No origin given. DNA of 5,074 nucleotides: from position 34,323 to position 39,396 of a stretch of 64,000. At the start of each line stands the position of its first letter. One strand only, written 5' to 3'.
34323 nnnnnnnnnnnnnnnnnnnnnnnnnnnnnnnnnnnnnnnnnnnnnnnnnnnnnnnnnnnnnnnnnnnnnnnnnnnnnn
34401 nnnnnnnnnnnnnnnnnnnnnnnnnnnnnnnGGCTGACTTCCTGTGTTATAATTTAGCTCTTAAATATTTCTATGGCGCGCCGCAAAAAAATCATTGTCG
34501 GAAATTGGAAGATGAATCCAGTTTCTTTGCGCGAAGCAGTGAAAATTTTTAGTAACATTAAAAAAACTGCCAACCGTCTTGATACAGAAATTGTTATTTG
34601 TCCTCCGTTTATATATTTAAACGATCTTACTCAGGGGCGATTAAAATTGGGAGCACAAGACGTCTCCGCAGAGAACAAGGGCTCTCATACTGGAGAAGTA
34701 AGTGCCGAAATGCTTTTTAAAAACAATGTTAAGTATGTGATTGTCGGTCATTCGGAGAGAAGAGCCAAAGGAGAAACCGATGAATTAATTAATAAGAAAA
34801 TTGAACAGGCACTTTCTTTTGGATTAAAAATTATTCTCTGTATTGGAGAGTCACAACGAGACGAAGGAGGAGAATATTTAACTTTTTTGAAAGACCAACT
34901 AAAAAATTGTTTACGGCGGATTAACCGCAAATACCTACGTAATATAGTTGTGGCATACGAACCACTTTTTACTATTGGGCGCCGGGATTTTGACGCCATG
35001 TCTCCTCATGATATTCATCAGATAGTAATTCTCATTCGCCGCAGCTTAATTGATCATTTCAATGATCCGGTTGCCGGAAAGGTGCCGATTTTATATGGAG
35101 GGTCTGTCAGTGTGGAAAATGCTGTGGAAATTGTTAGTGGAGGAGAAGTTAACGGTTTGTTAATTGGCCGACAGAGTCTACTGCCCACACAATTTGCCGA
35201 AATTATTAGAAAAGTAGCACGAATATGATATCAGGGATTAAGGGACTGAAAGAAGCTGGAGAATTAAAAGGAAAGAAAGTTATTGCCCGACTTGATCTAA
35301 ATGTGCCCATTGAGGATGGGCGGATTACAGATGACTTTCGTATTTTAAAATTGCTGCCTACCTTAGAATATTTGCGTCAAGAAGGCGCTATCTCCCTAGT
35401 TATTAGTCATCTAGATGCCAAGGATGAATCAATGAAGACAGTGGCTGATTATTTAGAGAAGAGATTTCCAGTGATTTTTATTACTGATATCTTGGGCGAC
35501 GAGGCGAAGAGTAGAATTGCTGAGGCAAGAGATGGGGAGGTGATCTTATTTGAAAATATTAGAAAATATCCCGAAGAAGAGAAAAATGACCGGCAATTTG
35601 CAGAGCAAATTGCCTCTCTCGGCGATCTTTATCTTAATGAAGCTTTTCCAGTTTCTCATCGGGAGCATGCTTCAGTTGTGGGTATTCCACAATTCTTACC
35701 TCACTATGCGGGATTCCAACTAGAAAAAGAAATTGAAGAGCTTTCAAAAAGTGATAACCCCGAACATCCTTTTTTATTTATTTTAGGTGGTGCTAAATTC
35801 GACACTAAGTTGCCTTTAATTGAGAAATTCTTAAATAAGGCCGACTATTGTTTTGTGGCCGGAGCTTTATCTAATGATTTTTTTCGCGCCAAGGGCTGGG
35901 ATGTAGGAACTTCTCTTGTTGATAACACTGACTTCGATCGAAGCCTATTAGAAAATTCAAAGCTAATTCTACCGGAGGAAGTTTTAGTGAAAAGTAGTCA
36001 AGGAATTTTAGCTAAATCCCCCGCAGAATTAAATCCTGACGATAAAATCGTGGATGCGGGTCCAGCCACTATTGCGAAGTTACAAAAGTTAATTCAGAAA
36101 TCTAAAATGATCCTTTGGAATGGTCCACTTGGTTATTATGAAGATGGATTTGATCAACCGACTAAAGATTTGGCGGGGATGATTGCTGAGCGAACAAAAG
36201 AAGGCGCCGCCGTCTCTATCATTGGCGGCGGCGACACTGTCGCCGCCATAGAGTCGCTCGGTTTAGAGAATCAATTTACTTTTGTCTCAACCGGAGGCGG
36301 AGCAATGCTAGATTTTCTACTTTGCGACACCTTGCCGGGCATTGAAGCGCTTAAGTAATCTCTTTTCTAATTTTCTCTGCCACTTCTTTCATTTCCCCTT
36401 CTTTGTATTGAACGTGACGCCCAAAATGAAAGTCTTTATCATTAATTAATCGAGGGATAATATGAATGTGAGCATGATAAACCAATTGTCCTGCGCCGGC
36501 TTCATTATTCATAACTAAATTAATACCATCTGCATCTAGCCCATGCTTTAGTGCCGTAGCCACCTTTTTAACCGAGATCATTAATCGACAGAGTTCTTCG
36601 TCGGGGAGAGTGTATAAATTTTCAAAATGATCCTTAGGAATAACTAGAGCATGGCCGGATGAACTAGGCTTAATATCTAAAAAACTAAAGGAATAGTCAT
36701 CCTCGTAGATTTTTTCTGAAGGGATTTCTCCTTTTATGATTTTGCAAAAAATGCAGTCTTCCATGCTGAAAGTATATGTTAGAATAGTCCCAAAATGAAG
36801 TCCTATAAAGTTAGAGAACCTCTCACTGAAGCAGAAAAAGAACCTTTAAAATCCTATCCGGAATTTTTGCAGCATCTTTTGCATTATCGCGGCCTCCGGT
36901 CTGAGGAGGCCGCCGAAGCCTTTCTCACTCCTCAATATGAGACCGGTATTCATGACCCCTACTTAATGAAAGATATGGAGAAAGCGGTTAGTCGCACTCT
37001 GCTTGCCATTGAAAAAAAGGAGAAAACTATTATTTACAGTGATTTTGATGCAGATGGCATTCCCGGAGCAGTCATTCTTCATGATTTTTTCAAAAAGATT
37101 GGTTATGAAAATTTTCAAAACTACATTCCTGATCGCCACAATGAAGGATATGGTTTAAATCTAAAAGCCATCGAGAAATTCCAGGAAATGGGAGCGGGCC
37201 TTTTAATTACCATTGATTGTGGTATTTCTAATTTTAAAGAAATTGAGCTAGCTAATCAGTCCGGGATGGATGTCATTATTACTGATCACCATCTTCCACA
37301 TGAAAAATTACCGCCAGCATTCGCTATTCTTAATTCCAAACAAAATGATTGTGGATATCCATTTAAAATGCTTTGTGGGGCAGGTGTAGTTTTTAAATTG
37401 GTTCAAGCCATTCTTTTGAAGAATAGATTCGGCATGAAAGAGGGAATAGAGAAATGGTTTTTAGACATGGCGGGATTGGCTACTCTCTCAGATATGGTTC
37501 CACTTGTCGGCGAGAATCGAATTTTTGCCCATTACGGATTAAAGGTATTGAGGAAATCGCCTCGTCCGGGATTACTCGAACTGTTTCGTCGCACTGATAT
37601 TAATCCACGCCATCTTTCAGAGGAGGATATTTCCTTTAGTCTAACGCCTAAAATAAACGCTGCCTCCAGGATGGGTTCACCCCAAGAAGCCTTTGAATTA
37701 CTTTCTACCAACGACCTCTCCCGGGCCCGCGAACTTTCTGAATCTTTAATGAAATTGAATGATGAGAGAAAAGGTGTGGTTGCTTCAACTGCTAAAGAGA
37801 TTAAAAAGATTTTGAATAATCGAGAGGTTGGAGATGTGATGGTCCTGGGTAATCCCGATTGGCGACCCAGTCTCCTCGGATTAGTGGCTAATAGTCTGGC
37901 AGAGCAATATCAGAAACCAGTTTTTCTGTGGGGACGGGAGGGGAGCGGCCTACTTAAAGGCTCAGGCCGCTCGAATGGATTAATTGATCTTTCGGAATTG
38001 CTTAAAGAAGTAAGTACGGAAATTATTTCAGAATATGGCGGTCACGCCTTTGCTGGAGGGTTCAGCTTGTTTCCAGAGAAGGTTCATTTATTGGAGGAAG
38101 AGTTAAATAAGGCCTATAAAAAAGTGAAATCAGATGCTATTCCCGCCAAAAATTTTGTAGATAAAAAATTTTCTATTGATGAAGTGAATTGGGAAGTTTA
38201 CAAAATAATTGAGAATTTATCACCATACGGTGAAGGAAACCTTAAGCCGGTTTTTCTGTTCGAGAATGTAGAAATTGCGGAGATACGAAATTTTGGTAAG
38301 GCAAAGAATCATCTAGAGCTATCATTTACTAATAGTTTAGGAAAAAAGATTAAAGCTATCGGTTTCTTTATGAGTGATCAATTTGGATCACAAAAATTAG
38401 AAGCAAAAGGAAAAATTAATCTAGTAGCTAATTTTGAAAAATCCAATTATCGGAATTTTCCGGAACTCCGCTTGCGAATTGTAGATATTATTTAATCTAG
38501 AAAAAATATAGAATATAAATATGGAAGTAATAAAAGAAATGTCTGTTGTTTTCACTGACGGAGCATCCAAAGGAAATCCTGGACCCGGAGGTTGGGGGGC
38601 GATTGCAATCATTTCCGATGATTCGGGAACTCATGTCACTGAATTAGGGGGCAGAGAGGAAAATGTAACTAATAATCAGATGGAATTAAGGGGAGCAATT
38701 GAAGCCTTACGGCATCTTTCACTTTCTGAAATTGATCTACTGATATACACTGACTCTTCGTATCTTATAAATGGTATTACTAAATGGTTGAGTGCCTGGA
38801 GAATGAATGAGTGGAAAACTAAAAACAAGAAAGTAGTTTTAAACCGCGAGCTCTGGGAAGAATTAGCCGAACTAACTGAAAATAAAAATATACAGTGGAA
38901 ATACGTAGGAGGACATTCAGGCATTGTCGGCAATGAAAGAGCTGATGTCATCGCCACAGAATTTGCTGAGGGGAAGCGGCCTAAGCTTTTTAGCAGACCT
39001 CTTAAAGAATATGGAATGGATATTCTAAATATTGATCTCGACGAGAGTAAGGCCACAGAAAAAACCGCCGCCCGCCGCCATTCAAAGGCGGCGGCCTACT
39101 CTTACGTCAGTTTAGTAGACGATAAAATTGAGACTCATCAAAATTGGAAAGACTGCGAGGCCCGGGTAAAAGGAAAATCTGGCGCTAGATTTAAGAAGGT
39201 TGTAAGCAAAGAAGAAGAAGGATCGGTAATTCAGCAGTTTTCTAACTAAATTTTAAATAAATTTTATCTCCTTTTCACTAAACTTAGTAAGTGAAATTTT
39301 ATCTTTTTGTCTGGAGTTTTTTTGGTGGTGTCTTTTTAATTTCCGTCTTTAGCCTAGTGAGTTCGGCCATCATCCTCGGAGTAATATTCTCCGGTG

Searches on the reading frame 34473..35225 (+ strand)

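Call 65: search_protein_families(library=pfam, proteins=[window:34473-35225:+], max_evalue=0.00001)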
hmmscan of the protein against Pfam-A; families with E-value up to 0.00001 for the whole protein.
window:34473-35225:+ (251 aa): 1 family
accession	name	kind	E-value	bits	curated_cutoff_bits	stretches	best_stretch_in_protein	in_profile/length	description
PF00121.24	TIM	-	5.4e-68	229.6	20.1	1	6-247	1-244/245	Triosephosphate isomerase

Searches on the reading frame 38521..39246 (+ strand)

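Call 65: search_protein_families(library=pfam, proteins=[window:38521-39246:+], max_evalue=0.00001)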
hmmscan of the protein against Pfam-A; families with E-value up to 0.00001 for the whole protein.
window:38521-39246:+ (242 aa): 1 family
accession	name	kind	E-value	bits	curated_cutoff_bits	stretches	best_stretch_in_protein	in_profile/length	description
PF00075.30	RNase_H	-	7e-42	143.4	25.8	1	8-148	4-139/141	RNase H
